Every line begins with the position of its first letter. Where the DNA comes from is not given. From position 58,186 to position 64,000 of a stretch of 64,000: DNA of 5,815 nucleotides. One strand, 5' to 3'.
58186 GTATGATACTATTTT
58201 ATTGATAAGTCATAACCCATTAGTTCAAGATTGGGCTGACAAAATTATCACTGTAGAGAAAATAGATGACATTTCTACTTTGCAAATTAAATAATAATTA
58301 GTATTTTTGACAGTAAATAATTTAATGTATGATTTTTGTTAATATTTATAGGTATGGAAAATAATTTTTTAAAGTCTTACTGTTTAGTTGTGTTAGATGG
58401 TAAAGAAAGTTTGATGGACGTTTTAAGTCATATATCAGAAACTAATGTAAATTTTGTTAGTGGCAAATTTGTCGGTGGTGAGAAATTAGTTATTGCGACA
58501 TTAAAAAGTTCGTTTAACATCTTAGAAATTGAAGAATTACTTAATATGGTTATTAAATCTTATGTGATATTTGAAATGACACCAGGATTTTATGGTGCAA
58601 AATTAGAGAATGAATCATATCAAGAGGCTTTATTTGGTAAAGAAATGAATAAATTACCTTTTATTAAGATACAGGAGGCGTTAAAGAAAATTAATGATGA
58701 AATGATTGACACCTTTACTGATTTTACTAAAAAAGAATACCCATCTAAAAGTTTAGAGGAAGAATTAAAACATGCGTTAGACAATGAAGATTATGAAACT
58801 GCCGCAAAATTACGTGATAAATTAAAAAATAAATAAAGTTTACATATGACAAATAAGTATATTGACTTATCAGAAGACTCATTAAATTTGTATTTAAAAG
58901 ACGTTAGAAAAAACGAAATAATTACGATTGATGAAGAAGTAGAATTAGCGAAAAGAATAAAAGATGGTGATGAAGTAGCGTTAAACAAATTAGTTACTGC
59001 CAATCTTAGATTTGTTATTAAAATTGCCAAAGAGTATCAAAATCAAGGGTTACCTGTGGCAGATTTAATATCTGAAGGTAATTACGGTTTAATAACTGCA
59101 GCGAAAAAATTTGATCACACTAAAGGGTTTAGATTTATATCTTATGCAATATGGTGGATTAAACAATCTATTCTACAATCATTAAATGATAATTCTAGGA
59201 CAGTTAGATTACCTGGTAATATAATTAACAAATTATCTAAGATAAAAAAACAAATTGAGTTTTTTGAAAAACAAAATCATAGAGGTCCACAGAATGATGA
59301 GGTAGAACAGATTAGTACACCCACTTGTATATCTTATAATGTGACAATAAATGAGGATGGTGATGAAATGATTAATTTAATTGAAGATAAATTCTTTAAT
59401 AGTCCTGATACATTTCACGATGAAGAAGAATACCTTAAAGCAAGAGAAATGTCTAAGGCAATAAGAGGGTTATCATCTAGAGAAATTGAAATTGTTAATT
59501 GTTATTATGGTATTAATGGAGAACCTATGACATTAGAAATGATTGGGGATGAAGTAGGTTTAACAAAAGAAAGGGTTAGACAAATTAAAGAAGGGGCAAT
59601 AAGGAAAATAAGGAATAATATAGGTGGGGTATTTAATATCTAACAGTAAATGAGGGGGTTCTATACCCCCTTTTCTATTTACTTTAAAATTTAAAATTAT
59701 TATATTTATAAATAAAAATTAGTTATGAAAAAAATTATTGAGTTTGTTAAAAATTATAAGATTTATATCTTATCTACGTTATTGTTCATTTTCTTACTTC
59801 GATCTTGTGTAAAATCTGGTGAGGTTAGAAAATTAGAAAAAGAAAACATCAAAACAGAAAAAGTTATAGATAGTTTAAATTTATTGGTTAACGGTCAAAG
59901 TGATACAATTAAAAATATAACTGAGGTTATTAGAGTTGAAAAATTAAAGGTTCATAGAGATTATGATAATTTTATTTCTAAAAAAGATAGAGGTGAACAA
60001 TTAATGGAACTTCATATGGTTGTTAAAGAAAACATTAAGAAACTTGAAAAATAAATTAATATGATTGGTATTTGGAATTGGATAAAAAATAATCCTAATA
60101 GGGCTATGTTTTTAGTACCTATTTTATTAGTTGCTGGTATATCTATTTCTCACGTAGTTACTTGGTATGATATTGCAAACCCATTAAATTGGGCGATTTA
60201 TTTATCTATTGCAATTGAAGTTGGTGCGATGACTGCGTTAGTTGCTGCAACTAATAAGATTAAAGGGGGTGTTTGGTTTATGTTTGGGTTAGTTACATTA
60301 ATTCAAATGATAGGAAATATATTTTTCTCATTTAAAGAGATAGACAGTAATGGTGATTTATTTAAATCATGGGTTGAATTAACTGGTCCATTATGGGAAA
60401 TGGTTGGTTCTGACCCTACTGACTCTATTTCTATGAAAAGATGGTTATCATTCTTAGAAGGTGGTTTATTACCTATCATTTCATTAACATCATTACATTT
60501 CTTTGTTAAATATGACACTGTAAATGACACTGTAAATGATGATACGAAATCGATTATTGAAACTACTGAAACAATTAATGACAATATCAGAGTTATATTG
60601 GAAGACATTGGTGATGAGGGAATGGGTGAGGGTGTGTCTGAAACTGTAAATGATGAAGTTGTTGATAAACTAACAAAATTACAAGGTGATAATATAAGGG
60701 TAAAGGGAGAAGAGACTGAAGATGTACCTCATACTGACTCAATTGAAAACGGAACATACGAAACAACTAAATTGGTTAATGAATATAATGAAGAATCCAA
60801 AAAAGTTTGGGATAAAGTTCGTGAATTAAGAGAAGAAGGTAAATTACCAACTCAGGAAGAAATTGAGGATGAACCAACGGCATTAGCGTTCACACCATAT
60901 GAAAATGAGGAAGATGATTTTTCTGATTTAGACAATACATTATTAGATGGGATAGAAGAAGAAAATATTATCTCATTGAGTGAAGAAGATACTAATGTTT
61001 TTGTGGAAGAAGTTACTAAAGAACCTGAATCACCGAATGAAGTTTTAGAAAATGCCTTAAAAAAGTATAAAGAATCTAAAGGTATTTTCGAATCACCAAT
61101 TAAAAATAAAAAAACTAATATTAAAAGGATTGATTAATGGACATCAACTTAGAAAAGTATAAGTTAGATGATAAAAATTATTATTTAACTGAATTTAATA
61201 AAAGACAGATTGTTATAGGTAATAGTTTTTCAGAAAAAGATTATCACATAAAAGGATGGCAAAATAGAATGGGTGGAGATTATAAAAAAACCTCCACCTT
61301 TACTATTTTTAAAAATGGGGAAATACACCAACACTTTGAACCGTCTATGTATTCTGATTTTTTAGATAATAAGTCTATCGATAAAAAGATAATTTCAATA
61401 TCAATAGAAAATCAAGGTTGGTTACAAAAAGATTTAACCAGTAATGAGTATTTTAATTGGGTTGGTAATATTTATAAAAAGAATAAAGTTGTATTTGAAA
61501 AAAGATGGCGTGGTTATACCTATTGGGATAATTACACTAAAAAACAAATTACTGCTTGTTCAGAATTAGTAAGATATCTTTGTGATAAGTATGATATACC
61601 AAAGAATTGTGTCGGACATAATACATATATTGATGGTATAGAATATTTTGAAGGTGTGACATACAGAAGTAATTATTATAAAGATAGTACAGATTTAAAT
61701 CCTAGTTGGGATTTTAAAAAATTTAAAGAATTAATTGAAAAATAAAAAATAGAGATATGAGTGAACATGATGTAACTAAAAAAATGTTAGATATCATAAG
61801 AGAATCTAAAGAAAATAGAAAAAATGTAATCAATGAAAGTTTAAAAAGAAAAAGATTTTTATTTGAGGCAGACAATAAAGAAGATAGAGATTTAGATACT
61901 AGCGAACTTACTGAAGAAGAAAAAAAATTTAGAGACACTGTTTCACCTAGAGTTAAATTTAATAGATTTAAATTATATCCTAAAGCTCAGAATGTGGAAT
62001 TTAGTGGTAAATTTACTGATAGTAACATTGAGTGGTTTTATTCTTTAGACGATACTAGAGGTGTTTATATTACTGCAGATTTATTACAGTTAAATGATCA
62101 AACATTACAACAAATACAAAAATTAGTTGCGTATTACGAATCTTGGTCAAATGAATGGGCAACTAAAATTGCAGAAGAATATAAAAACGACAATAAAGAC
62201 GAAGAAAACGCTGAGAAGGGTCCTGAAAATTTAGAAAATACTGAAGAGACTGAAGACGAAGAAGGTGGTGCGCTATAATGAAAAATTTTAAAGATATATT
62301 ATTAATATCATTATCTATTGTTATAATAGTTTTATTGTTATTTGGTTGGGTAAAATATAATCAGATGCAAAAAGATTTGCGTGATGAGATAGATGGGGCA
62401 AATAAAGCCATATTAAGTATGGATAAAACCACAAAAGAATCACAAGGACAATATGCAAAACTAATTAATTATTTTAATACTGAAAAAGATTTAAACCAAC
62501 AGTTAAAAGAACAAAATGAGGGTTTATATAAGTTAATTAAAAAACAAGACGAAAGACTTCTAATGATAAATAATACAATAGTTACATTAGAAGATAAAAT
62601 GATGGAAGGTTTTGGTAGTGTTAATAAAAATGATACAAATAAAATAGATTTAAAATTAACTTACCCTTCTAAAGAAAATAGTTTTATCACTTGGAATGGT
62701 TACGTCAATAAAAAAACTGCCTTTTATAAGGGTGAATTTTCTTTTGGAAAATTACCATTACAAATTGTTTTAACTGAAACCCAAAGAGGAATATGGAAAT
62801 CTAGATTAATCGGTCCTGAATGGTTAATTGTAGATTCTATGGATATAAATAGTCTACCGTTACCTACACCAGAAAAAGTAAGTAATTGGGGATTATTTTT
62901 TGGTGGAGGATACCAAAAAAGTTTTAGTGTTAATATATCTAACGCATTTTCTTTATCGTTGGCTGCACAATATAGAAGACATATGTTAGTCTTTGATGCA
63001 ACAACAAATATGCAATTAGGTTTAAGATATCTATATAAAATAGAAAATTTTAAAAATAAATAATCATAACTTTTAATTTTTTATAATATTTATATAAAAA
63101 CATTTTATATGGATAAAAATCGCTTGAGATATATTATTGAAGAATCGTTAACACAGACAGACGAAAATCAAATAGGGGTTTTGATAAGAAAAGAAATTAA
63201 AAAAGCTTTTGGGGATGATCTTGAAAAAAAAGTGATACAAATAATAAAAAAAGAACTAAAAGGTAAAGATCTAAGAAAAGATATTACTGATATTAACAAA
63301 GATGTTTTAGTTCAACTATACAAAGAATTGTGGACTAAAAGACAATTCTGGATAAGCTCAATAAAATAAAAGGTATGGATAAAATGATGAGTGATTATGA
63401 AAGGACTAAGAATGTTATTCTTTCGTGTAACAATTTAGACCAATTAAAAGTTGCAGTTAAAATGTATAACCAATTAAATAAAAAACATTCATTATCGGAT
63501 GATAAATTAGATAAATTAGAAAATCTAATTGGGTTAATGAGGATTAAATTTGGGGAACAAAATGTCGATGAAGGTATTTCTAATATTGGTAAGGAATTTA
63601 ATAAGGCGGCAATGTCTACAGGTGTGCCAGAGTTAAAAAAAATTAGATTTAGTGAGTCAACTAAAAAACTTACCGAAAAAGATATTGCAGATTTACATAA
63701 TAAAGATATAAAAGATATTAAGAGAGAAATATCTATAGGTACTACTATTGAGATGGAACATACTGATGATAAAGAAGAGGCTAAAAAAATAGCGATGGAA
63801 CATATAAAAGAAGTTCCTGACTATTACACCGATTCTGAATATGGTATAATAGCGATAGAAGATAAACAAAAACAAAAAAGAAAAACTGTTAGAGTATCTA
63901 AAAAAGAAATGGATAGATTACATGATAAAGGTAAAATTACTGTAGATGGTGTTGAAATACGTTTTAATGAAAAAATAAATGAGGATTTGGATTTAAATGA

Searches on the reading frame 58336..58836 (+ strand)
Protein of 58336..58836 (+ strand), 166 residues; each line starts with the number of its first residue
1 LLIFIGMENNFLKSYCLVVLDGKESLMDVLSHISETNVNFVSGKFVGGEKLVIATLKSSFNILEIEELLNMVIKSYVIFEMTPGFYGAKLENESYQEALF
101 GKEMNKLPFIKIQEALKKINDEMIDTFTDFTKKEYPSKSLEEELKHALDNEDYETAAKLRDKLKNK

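Call 26: search_protein_families(library=pfam, proteins=[window:58336-58836:+], max_evalue=0.001)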
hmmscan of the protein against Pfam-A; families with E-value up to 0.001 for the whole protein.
window:58336-58836:+ (166 aa): 1 family
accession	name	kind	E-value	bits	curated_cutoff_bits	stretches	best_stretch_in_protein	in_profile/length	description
PF02151.25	UVR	-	3.3e-06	27.1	21.5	1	138-165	5-32/36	UvrB/uvrC motif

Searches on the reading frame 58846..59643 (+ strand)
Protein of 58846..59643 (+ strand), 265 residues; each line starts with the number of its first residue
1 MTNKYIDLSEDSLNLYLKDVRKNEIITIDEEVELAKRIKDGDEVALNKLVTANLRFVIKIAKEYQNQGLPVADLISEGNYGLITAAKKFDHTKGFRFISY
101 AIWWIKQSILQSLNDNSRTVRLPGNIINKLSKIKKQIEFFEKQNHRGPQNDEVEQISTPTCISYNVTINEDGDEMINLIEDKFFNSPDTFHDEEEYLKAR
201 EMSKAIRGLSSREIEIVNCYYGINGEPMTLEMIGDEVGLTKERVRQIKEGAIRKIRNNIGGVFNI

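Call 26: search_protein_families(library=pfam, proteins=[window:58846-59643:+], max_evalue=0.001)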
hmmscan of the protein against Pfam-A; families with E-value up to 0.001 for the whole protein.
window:58846-59643:+ (265 aa): 3 families
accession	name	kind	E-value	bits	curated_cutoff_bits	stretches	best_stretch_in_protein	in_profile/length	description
PF04542.20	Sigma70_r2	-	1.5e-17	63.6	24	1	49-119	1-71/71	Sigma-70 region 2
PF04545.22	Sigma70_r4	-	8.3e-13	48.1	24.1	1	205-257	1-50/50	Sigma-70, region 4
PF00140.25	Sigma70_r1_2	-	1.2e-10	41.6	22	1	11-43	1-33/34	Sigma-70 factor, region 1.2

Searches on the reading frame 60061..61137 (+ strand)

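Call 27: search_protein_families(library=pfam, proteins=[window:60061-61137:+], max_evalue=0.001)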
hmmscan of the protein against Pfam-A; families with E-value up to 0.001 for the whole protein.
window:60061-61137:+ (358 aa): 1 family
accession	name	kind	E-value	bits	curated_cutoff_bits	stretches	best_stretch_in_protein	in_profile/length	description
PF08681.18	TacA1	-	0.0004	20.7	21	1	298-338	41-80/80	Antitoxin TacA 1-like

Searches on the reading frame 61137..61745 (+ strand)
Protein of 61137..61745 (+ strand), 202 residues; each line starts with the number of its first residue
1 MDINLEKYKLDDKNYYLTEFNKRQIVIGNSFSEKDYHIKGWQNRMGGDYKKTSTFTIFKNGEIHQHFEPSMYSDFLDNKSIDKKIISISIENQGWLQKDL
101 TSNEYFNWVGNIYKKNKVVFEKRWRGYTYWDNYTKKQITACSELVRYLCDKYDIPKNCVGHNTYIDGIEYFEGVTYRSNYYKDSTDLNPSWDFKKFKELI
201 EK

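Call 27: search_protein_families(library=pfam, proteins=[window:61137-61745:+], max_evalue=0.001)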
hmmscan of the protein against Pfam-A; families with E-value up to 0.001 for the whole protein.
window:61137-61745:+ (202 aa): 1 family
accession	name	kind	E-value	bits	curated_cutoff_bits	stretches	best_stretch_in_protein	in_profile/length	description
PF01510.30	Amidase_2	-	3.2e-09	37.6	26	1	43-162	36-120/131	N-acetylmuramoyl-L-alanine amidase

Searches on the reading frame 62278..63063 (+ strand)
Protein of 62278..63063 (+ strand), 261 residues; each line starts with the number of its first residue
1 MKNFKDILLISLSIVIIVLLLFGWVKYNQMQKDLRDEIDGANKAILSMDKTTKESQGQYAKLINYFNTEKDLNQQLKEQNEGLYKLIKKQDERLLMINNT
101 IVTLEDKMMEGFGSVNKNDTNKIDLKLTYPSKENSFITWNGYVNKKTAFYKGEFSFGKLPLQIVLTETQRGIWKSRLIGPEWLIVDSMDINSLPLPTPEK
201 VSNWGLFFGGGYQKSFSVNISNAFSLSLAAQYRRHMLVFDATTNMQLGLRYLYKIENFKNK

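Call 27: search_protein_families(library=pfam, proteins=[window:62278-63063:+], max_evalue=0.001)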
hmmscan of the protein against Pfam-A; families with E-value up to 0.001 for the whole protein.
window:62278-63063:+ (261 aa): 1 family
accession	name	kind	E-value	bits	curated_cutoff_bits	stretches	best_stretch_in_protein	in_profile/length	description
PF12698.13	ABC2_membrane_3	-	0.00017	21.3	31.6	1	6-133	2-109/347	ABC-2 family transporter protein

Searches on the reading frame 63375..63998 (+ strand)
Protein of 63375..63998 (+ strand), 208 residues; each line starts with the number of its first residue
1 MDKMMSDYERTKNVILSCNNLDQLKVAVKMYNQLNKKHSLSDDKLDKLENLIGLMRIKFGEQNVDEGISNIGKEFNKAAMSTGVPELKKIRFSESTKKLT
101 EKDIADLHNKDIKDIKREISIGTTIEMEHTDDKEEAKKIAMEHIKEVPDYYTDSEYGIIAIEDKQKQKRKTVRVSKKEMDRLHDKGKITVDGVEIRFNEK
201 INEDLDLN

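Call 27: search_protein_families(library=pfam, proteins=[window:63375-63998:+], max_evalue=0.001)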
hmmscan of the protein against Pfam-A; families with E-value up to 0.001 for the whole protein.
window:63375-63998:+ (208 aa): 1 family
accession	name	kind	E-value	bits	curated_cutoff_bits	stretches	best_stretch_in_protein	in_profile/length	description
PF18905.5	DUF5661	-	1.3e-07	32.3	27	1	102-152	2-57/65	Protein of unknown function (DUF5661)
